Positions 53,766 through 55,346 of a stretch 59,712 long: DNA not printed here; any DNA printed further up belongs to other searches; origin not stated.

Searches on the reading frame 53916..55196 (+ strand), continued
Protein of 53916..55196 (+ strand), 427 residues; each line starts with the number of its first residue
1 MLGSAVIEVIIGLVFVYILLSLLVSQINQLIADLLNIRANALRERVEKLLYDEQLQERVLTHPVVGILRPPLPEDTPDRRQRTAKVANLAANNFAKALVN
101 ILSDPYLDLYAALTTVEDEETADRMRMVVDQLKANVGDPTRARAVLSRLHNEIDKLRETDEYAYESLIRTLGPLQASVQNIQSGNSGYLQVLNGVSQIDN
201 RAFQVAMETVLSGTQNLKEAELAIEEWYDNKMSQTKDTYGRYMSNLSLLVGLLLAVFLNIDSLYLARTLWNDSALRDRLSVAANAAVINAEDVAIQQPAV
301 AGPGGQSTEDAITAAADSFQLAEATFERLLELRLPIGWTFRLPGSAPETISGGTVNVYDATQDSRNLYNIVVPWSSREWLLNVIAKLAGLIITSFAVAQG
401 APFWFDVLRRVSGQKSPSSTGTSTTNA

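Call 87: search_protein_families(library=pfam, proteins=[L128:1962-2867:+, L123:1286-2119:+, L123:2180-3316:+, L123:3440-4993:+, L082:7530-8582:+, L083:6720-8885:+, L023:7340-7921:+, L091:8721-10256:-, L085:2424-4358:-, L090:1345-2355:+], max_evalue=0.01)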
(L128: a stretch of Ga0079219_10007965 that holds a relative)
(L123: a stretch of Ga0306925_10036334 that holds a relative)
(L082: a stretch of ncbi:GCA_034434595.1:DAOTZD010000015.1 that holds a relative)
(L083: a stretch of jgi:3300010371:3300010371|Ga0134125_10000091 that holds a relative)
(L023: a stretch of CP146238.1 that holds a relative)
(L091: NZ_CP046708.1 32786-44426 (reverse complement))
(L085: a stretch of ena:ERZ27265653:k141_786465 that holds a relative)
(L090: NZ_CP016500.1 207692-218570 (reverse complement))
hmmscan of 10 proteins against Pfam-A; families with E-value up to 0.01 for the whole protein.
L128:1962-2867:+ (302 aa): 2 families
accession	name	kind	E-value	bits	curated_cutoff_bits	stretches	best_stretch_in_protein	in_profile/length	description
PF01471.23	PG_binding_1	-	4.7e-22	78.4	23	1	14-70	1-57/57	Putative peptidoglycan binding domain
PF00182.24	Glyco_hydro_19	-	3.1e-07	30.8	25.5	1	206-248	103-145/232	Chitinase class I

L123:1286-2119:+ (278 aa): 4 families
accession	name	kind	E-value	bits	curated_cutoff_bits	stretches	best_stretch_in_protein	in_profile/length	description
PF01183.26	Glyco_hydro_25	-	2e-50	172.1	27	1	6-179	1-180/180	Glycosyl hydrolases family 25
PF01471.23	PG_binding_1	-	2.1e-21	76.3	23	1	220-276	1-57/57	Putative peptidoglycan binding domain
PF08823.16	PG_binding_2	-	0.0023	18.6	21.1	1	224-262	18-56/74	Putative peptidoglycan binding domain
PF09374.15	PG_binding_3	-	0.0092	16.6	24.6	0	260-276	15-31/76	Predicted Peptidoglycan domain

L123:2180-3316:+ (379 aa): 5 families
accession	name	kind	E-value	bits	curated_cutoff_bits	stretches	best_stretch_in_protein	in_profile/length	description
PF14870.12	PSII_BNR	-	8.9e-09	35.4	27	1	50-181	20-143/303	Photosynthesis system II assembly factor YCF48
PF02012.26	BNR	-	9.5e-09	34.4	27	0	119-128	2-11/12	BNR/Asp-box repeat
PF13088.12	BNR_2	-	8.3e-08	32.4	31.4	1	103-306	6-210/277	BNR repeat-like domain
PF15902.12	Sortilin-Vps10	-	6.3e-07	29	33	0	69-178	3-112/446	Sortilin, neurotensin receptor 3,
PF24316.1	Tli3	-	0.00013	22.8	27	0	114-130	83-99/129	T6SS Tli3 immunity protein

L123:3440-4993:+ (518 aa): 1 family
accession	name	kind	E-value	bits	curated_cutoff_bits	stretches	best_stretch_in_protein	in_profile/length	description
PF00496.27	SBP_bac_5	-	6.7e-78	262.8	32.4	1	77-430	1-350/368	Bacterial extracellular solute-binding proteins, family 5 Middle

L082:7530-8582:+ (351 aa): 1 family
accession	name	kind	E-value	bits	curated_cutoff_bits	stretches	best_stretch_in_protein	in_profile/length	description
PF08239.17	SH3_3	-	3e-10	40.6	27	1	92-146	2-48/54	Bacterial SH3 domain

L083:6720-8885:+ (722 aa): 0 families

L023:7340-7921:+ (194 aa): 2 families
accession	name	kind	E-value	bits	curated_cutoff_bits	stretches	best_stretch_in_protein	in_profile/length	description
PF08239.17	SH3_3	-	2.1e-08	34.6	27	1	93-147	2-53/54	Bacterial SH3 domain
PF06347.19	SH3_4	-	0.00018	21.7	24.1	1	92-129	3-40/56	Bacterial SH3 domain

L091:8721-10256:- (511 aa): 4 families
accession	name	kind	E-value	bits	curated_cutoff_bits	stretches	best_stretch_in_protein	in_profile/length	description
PF00959.24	Phage_lysozyme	-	1.8e-43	148.3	22.3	1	11-143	1-125/125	Phage lysozyme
PF01471.23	PG_binding_1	-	2.6e-15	56.8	23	1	274-330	3-57/57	Putative peptidoglycan binding domain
PF08823.16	PG_binding_2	-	1.7e-05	25.4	21.1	1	266-310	8-52/74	Putative peptidoglycan binding domain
PF03734.19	YkuD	-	2.3e-05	25.4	23.4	1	371-495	13-142/146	L,D-transpeptidase catalytic domain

L085:2424-4358:- (644 aa): 1 family
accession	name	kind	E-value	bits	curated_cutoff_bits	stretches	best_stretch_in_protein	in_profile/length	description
PF00082.27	Peptidase_S8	-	1.2e-48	166.3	21.8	1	157-454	1-278/288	Subtilase family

L090:1345-2355:+ (337 aa): 1 family
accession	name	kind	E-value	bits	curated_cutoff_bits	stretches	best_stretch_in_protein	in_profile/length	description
PF01569.27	PAP2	-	1e-06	29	27.2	1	179-232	18-65/130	PAP2 superfamily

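Call 88: search_protein_families(library=ncbifam, proteins=[L021:9727-11166:-, L022:11160-12188:-, L087:6274-7098:+], max_evalue=0.001)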
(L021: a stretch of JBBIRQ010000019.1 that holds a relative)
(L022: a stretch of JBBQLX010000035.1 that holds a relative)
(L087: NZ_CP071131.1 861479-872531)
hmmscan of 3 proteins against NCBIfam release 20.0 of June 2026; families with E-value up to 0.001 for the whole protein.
L021:9727-11166:- (479 aa): 7 families
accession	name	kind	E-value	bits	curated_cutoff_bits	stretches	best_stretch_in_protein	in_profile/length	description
TIGR03990.1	Arch_GlmM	equivalog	4.4e-91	306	439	1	3-466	4-438/444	phosphoglucosamine mutase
TIGR01455.1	glmM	equivalog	9.6e-62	209.1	447.55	1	3-465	1-433/442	phosphoglucosamine mutase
TIGR01132.1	pgm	equivalog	2.3e-52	178.1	778.05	1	1-462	40-531/546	phosphoglucomutase (alpha-D-glucose-1,6-bisphosphate-dependent)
NF007088.0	PRK09542.1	equivalog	9.8e-45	153.4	618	1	9-465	18-446/456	phosphomannomutase/phosphoglucomutase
NF005737.0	PRK07564.1-1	equivalog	5.6e-38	130.9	378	1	22-420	35-445/543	alpha-D-glucose phosphate-specific phosphoglucomutase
NF046027.1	PhglucPhmanMutPgmG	equivalog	4.6e-33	114.6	600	1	42-466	45-444/460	phosphoglucomutase/phosphomannomutase PgmG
NF011943.0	PRK15414.1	subfamily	1.1e-22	80.7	801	1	41-458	38-439/456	phosphomannomutase CpsG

L022:11160-12188:- (342 aa): 4 families
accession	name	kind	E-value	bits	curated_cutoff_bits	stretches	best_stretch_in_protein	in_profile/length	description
NF002022.0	PRK00843.1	equivalog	5.7e-28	97.9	413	1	24-331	34-342/350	NAD(P)-dependent glycerol-1-phosphate dehydrogenase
NF006941.0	PRK09423.1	subfamily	3.7e-09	35.9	336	1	71-160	84-176/367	glycerol dehydrogenase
NF047954.1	PrpdilGlycDhGldA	equivalog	3.6e-08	33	700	1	71-159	84-175/365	bifunctional L-1,2-propanediol dehydrogenase/glycerol dehydrogenase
NF053832.1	GlycoaldRedHalo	equivalog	8.2e-06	25.2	550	1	71-158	84-174/363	glycolaldehyde reductase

L087:6274-7098:+ (275 aa): 4 families
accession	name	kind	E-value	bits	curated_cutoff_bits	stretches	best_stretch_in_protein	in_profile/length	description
NF008758.0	PRK11789.1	equivalog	2.4e-07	30.3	143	1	74-174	82-182/190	1,6-anhydro-N-acetylmuramyl-L-alanine amidase AmpD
NF052335.1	PdgHdaseHSB129560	equivalog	6e-06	25.8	500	1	221-259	222-261/330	peptidoglycan hydrolase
TIGR02869.1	spore_SleB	equivalog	1.5e-05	24.9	236.5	1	201-264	4-73/201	spore cortex-lytic enzyme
NF052336.1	PdgHdaseHSB100310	equivalog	1.7e-05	24.3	500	1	224-259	211-246/316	peptidoglycan hydrolase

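Call 105: find_homologous_proteins(query=A4, max_evalue=0.001)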
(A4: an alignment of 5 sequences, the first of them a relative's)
Query A4 (5 sequences) (307 aa, profile of the alignment): 2524 proteins with E <= 0.001 among 8000 candidates; the best 120 are listed.
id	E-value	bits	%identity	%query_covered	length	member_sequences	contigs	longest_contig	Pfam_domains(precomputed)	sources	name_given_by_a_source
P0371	3.2e-141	488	100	100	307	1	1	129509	-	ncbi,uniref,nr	ncbi:hypothetical protein [Paracoccus sp. AK26]|uniref:hypothetical protein n=1 Tax=Paracoccus sp. A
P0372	1.2e-139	483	45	99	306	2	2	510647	-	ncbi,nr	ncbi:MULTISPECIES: hypothetical protein [Rhizobium]|nr:hypothetical protein [Rhizobium rosettiforman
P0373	1.1e-137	477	45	98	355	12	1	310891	-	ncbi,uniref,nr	ncbi:hypothetical protein GH983_23845 (plasmid) [Agrobacterium sp. MA01]|uniref:hypothetical protein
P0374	1.6e-111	391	28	97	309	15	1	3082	-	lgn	-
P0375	1.4e-106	375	47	97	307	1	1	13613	-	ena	-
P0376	1.9e-101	358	47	99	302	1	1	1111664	-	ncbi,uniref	ncbi:hypothetical protein [Rhizobium sp. SAFR-030]|uniref:hypothetical protein n=1 Tax=Rhizobium sp.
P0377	3.1e-101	357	46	97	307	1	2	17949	-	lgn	-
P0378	3.7e-101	357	48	97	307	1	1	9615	-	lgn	-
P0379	9.1e-101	356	46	99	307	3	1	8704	-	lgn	-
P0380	5.6e-100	353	49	97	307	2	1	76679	-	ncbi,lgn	-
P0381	8.2e-99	349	46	99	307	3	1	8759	-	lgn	-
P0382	2.5e-98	348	47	99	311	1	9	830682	-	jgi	jgi:hypothetical protein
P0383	1.7e-96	342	46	97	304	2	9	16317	-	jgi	jgi:hypothetical protein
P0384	2.0e-95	338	45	97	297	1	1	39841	-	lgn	-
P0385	5.9e-95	337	51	92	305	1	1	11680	-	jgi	jgi:hypothetical protein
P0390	1.5e-91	325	52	96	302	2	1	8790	-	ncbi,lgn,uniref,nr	ncbi:hypothetical protein [Roseicyclus sp.]|uniref:hypothetical protein n=1 Tax=Roseicyclus sp. TaxI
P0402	5.2e-75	271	41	99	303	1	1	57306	-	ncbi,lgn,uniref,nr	ncbi:hypothetical protein [Puniceibacterium sediminis]|uniref:Uncharacterized protein n=1 Tax=Punice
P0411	1.2e-69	253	31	91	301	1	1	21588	-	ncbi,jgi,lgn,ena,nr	ncbi:MAG: hypothetical protein OEY86_03945 [Nitrospira sp.]|nr:hypothetical protein [Nitrospira sp.]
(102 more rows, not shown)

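Call 106: find_encoding_contigs(protein=P0402, flank=6000, max_places=1)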
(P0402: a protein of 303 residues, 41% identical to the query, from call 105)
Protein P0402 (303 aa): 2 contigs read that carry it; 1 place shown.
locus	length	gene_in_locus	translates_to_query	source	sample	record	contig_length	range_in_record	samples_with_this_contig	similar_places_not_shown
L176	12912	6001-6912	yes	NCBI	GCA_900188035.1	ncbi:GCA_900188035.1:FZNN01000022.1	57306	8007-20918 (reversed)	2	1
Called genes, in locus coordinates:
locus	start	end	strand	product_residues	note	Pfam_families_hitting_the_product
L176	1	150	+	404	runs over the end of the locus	-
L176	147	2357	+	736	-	PF00082:Peptidase_S8 (faint)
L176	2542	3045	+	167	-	-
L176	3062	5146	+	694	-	PF22778:VCPO_2nd (faint)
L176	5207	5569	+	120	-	-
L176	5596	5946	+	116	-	-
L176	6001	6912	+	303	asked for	-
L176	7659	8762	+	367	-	-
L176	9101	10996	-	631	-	PF00656:Peptidase_C14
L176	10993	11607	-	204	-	-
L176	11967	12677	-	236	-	PF01636:APH (weak), PF19974:TCAD9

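Call 107: find_encoding_contigs(protein=P0390, flank=6000, max_places=1)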
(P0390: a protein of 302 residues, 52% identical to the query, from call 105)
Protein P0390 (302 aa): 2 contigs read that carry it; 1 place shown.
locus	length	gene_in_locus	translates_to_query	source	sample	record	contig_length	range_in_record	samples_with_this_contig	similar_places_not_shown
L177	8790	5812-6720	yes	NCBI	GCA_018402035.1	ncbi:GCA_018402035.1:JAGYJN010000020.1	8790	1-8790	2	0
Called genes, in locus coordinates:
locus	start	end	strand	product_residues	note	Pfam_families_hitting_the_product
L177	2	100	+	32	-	?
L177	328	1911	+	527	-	-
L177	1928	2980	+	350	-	-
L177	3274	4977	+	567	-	PF17897:VCPO_N, PF01569:PAP2 (weak), PF22778:VCPO_2nd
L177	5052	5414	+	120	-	-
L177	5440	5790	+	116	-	-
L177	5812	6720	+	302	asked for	-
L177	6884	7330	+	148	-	-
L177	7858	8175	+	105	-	-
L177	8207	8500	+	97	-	PF01527:HTH_Tnp_1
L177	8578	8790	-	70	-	?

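Call 108: find_encoding_contigs(protein=P0411, flank=6000, max_places=1)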
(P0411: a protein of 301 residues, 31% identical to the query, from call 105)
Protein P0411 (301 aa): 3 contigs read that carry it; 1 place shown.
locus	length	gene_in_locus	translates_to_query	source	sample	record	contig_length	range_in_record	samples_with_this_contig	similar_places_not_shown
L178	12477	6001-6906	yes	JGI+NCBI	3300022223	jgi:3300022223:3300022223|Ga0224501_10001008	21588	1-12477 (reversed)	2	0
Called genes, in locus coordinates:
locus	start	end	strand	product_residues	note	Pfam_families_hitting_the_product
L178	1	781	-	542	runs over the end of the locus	PF02310:B12-binding (faint), PF04055:Radical_SAM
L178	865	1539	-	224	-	PF01209:Ubie_methyltran, PF13489:Methyltransf_23, PF08241:Methyltransf_11, PF08242:Methyltransf_12, PF13649:Methyltransf_25, PF13847:Methyltransf_31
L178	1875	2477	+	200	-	-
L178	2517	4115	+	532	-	PF02518:HATPase_c (weak), PF13589:HATPase_c_3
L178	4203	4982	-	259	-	PF00753:Lactamase_B, PF19583:ODP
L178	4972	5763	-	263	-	-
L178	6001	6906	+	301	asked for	-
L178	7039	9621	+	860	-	PF00005:ABC_tran (faint), PF02463:SMC_N (faint), PF13191:AAA_16 (faint), PF13476:AAA_23 (faint), PF13481:AAA_25 (faint), PF13555:AAA_29 (faint), PF20703:nSTAND1 (faint), PF17760:UvrA_inter, +1 more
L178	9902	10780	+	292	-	-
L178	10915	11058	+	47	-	PF04342:DMT_6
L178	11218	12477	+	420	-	PF01935:DUF87 (faint)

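Call 109: find_related_loci(query=A3, collection=viral_contigs, flank=6000)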
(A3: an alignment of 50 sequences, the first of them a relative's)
Query A3 (330 aa) in viral_contigs; peptide patterns used: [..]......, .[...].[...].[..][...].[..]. (x = any residue, [..] = any of these).
23 stretches matched a pattern; 2 encode a relative of the query (tblastn E <= 1e-3); 2 distinct loci.
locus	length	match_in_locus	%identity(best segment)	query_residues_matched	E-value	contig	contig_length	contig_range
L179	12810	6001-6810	34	5-326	7e-37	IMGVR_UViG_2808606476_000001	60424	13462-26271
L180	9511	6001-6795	31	120-323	1e-30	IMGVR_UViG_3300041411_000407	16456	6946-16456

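Call 114: search_protein_families(library=pfam, proteins=[L179:3569-5623:+, L179:6931-7509:+, L179:7127-8665:+, L179:2526-4373:+, L180:5173-6906:+, L180:6962-9511:+, L176:7659-8759:+, L176:147-2354:+, L083:6343-6708:+, L177:328-1908:+], max_evalue=0.001)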
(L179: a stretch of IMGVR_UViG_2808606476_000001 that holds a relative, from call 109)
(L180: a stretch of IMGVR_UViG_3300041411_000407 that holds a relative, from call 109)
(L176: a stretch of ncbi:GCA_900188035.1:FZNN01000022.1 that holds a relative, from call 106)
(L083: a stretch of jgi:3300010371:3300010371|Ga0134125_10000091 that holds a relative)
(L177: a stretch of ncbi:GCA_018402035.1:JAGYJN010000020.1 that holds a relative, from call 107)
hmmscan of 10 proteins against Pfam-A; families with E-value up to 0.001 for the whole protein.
L179:3569-5623:+ (685 aa): 2 families
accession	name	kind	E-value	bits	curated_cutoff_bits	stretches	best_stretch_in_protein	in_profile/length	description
PF01555.25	N6_N4_Mtase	-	4.5e-24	86.1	26.7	1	462-656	2-220/221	DNA methylase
PF02195.25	ParB_N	-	0.00013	22.4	26.3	1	279-349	4-79/95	ParB N-terminal domain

L179:6931-7509:+ (193 aa): 0 families

L179:7127-8665:+ (513 aa): 0 families

L179:2526-4373:+ (616 aa): 2 families
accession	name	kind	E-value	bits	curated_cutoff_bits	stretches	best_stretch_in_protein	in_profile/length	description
PF01555.25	N6_N4_Mtase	-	1.4e-21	77.9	26.7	1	348-580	3-220/221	DNA methylase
PF02195.25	ParB_N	-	9.6e-06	26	26.3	1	155-239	4-93/95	ParB N-terminal domain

L180:5173-6906:+ (578 aa): 0 families

L180:6962-9511:+ (849 aa): 0 families

L176:7659-8759:+ (367 aa): 0 families

L176:147-2354:+ (736 aa): 1 family
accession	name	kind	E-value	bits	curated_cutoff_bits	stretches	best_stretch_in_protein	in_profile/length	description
PF00082.27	Peptidase_S8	-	7.7e-06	25.9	21.8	0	599-709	172-270/288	Subtilase family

L083:6343-6708:+ (122 aa): 0 families

L177:328-1908:+ (527 aa): 1 family
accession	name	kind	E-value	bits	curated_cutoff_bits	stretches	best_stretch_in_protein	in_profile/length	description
PF13428.12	TPR_14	-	0.00049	21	23.5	0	394-425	2-33/44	Tetratricopeptide repeat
